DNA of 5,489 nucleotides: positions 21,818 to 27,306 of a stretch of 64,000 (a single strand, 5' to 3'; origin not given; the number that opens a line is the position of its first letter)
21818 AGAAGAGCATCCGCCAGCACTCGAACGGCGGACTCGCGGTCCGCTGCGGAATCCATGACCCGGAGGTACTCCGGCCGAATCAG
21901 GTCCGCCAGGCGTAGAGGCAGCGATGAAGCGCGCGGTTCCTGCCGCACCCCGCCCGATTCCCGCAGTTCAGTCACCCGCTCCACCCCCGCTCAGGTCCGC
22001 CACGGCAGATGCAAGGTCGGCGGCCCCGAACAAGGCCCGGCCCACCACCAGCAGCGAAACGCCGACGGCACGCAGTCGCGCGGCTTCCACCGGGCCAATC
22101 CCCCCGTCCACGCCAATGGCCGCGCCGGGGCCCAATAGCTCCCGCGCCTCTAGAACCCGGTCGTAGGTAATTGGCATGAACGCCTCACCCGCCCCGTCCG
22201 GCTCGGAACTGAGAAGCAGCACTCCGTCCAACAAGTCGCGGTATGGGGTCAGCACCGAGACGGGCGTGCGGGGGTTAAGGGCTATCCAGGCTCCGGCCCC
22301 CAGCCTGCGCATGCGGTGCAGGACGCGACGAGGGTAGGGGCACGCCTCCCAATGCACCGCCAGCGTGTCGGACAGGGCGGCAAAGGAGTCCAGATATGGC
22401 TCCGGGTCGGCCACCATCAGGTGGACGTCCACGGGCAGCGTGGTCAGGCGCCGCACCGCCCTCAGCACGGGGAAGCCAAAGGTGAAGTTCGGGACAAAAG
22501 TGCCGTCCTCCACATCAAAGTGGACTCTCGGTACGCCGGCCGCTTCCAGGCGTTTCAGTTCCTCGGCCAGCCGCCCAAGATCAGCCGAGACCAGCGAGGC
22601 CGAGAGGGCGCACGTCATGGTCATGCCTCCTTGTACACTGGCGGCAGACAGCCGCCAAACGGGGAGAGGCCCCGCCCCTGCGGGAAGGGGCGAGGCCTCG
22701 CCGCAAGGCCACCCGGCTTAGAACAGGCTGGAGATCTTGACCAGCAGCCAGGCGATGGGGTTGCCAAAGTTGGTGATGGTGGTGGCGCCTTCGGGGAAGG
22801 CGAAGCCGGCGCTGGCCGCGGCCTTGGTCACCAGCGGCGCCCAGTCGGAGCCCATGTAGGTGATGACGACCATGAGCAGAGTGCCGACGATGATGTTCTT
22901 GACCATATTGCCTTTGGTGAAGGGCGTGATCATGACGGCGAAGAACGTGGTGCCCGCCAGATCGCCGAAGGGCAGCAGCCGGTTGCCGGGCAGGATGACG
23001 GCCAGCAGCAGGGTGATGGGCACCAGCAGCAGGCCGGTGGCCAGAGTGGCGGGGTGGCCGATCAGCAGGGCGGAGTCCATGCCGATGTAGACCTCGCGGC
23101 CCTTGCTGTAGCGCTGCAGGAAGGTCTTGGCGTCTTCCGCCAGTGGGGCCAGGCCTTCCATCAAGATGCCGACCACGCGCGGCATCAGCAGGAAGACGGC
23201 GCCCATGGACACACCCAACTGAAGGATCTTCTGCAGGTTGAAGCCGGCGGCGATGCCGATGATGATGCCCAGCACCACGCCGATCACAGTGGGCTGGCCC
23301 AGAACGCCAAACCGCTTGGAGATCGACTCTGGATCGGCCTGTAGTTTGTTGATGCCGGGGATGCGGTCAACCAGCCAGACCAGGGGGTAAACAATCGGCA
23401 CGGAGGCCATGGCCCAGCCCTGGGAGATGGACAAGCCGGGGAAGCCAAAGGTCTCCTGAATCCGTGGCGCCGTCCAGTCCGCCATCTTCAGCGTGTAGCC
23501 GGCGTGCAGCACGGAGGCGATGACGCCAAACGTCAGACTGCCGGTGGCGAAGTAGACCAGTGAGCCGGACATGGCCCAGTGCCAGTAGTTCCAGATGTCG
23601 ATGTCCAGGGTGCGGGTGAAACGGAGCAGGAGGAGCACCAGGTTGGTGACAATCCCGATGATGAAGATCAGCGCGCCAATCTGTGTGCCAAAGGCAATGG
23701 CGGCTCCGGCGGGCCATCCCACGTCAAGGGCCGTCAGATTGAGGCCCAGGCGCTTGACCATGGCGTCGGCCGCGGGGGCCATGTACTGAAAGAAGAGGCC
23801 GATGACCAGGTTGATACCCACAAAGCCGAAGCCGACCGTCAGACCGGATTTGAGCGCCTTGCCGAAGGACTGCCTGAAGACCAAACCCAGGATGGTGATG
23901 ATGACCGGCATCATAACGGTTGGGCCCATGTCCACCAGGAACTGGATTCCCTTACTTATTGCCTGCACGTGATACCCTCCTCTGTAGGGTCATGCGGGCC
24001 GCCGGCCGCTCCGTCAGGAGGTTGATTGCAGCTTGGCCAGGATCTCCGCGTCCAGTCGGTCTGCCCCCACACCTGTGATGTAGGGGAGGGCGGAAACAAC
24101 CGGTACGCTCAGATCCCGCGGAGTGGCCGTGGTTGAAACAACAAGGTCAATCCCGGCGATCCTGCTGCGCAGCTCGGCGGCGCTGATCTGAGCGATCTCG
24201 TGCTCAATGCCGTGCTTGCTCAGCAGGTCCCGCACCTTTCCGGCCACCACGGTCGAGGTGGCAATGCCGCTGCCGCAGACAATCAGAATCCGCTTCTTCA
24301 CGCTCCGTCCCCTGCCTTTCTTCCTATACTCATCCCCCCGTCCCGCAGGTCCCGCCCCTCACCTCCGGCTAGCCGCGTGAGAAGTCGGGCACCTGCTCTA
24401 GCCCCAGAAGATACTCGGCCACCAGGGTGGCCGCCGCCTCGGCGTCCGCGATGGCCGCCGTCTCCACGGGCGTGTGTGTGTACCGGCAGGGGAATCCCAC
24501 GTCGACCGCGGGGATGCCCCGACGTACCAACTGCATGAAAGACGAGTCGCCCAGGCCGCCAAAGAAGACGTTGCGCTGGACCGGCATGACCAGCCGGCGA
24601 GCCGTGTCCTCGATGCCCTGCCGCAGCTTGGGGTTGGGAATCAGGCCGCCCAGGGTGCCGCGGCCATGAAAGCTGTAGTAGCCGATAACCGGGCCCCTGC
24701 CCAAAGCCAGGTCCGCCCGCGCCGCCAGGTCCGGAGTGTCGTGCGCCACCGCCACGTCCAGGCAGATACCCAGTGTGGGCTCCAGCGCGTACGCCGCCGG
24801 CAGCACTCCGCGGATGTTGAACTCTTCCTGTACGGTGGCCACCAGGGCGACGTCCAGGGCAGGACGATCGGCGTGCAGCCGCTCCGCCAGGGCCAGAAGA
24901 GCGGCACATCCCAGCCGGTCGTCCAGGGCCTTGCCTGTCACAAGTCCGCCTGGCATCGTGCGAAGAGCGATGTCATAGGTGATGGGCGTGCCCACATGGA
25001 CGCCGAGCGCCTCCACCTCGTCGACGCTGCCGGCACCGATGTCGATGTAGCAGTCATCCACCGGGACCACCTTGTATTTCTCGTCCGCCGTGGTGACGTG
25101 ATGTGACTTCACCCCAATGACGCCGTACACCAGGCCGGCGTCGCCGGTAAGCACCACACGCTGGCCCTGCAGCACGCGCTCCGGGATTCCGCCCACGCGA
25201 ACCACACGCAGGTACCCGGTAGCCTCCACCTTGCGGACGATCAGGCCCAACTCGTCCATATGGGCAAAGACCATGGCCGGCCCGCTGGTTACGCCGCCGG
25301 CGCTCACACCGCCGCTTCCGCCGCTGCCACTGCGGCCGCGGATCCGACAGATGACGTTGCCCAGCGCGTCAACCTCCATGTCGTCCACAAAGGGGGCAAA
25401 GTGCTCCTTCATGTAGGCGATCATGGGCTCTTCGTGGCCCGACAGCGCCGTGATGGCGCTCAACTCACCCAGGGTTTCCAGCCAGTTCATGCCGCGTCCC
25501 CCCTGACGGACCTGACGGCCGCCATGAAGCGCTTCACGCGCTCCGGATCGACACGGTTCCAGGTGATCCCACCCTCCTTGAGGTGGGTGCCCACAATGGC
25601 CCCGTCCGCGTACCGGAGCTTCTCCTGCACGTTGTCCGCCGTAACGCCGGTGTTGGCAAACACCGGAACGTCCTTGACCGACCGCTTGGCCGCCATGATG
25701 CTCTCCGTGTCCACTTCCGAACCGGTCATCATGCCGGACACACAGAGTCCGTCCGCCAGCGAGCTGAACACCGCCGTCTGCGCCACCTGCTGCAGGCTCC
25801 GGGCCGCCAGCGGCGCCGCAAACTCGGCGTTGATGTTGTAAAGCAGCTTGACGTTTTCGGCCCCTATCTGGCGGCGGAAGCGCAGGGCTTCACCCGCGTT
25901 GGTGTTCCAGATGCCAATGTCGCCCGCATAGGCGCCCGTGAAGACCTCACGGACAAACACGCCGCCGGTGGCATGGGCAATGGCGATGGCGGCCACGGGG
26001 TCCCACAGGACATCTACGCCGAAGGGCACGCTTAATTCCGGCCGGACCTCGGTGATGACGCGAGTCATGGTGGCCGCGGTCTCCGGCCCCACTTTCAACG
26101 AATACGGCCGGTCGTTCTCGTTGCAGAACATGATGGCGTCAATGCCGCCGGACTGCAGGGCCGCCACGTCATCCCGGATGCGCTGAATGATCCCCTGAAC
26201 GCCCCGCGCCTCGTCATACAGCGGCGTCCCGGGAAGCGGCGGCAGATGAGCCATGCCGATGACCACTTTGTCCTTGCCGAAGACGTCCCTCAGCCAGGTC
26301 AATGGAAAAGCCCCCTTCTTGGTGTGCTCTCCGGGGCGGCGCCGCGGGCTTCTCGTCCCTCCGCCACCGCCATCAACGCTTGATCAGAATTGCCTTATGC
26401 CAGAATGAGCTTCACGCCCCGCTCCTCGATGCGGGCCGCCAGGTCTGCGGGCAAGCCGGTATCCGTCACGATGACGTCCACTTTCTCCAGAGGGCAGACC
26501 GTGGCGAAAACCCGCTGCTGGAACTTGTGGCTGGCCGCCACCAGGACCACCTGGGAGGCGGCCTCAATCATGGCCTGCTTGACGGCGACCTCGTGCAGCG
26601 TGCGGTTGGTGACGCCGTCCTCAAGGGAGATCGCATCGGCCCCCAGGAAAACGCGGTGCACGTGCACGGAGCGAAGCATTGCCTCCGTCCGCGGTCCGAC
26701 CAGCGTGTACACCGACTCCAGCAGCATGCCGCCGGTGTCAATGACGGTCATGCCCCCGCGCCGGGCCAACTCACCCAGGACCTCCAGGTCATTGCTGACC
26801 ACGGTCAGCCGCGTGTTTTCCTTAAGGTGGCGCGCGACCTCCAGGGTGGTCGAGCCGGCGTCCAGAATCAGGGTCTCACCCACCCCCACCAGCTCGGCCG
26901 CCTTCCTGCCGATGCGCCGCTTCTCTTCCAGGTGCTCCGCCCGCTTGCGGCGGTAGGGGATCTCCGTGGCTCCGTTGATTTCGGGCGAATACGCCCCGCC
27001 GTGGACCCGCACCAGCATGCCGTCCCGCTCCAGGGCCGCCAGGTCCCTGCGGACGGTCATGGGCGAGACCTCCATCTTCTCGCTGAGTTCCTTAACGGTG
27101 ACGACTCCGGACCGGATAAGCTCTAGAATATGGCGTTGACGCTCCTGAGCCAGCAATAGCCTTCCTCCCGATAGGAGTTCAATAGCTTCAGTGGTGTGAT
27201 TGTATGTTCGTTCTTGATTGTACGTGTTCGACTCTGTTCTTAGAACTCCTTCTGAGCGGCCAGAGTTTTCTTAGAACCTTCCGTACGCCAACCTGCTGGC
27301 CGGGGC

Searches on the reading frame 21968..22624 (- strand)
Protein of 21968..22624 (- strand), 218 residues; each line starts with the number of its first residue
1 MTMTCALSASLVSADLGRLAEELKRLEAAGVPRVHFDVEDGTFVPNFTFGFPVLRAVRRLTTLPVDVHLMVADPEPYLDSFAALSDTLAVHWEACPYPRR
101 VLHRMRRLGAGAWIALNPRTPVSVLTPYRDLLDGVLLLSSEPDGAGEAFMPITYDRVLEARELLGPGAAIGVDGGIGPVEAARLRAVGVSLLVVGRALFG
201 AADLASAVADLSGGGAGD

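Call 59: search_protein_families(library=pfam, proteins=[window:21968-22624:-], max_evalue=0.0001)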
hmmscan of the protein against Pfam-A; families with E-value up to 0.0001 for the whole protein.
window:21968-22624:- (218 aa): 1 family
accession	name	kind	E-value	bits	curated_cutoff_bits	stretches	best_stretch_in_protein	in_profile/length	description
PF00834.25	Ribul_P_3_epim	-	2.3e-51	174.5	21.1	1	7-199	2-198/198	Ribulose-phosphate 3 epimerase family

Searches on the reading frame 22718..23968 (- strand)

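Call 59: search_protein_families(library=pfam, proteins=[window:22718-23968:-], max_evalue=0.0001)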
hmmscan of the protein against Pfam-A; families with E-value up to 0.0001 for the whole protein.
window:22718-23968:- (416 aa): 1 family
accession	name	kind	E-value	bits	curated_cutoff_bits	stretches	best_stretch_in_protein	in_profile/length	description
PF03611.19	EIIC-GAT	-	3.4e-84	283.6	24.2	1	12-394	3-394/394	PTS system sugar-specific permease component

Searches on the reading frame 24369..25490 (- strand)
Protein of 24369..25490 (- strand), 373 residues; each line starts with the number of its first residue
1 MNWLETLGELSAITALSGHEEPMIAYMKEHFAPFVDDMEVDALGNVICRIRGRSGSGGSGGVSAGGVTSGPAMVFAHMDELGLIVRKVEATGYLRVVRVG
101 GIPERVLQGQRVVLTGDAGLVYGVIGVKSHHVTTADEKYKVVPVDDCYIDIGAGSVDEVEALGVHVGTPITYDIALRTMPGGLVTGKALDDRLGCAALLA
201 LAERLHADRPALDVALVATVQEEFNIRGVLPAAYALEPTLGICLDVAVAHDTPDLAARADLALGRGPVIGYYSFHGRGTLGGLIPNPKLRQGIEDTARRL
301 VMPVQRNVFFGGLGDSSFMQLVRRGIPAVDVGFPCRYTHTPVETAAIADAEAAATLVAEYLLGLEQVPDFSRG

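Call 59: search_protein_families(library=pfam, proteins=[window:24369-25490:-], max_evalue=0.0001)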
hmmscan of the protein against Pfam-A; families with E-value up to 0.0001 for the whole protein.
window:24369-25490:- (373 aa): 2 families
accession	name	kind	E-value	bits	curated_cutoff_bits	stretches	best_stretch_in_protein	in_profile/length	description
PF05343.19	Peptidase_M42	-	4.9e-75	252.7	23.2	1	71-356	15-292/292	M42 glutamyl aminopeptidase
PF04389.22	Peptidase_M28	-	3.1e-05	24.2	21.3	0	188-353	30-182/193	Peptidase family M28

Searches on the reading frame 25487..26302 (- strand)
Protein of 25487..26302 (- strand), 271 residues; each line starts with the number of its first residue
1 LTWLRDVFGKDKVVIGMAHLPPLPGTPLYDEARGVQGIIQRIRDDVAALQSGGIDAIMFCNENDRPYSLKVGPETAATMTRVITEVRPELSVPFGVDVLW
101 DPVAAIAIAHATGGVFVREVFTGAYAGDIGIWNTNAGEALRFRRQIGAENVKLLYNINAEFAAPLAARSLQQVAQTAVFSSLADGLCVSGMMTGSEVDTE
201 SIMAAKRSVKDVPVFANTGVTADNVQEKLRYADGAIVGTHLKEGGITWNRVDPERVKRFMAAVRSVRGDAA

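Call 59: search_protein_families(library=pfam, proteins=[window:25487-26302:-], max_evalue=0.0001)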
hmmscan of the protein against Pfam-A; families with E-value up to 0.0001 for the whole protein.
window:25487-26302:- (271 aa): 1 family
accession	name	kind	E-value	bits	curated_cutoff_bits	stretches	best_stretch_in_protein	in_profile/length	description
PF03437.21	BtpA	-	9.7e-82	274.7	30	1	11-263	2-252/254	BtpA family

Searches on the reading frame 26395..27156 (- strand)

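Call 59: search_protein_families(library=pfam, proteins=[window:26395-27156:-], max_evalue=0.0001)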
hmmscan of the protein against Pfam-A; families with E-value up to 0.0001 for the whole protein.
window:26395-27156:- (253 aa): 10 families
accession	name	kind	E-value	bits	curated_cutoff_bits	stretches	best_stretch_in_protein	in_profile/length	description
PF00455.28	DeoRC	-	3.6e-48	164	31.8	1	75-233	2-160/160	DeoR C terminal sensor domain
PF08220.18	HTH_DeoR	-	1.4e-16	60.4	21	1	6-59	1-55/57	DeoR-like helix-turn-helix domain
PF08279.18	HTH_11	-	7.3e-10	39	25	1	6-49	1-46/55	HTH domain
PF00392.27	GntR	-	5.2e-07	29.7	27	1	20-54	26-60/64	Bacterial regulatory proteins, gntR family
PF25213.1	HVO_A0261_N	-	1.7e-06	28.2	35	1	4-56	10-61/86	HVO_A0261 N-terminal domain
PF13412.12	HTH_24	-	6.4e-06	26.1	21.9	0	5-48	3-47/48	Winged helix-turn-helix DNA-binding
PF12840.13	HTH_20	-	1.5e-05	25.3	27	0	7-50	6-50/51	Helix-turn-helix domain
PF01047.28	MarR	-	4.5e-05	23.7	24.6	0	8-51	6-50/59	MarR family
PF01325.25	Fe_dep_repress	-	4.6e-05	24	26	0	10-50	13-54/60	Iron dependent repressor, N-terminal DNA binding domain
PF01022.26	HTH_5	-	4.7e-05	23.6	22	0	6-47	3-44/47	Bacterial regulatory protein, arsR family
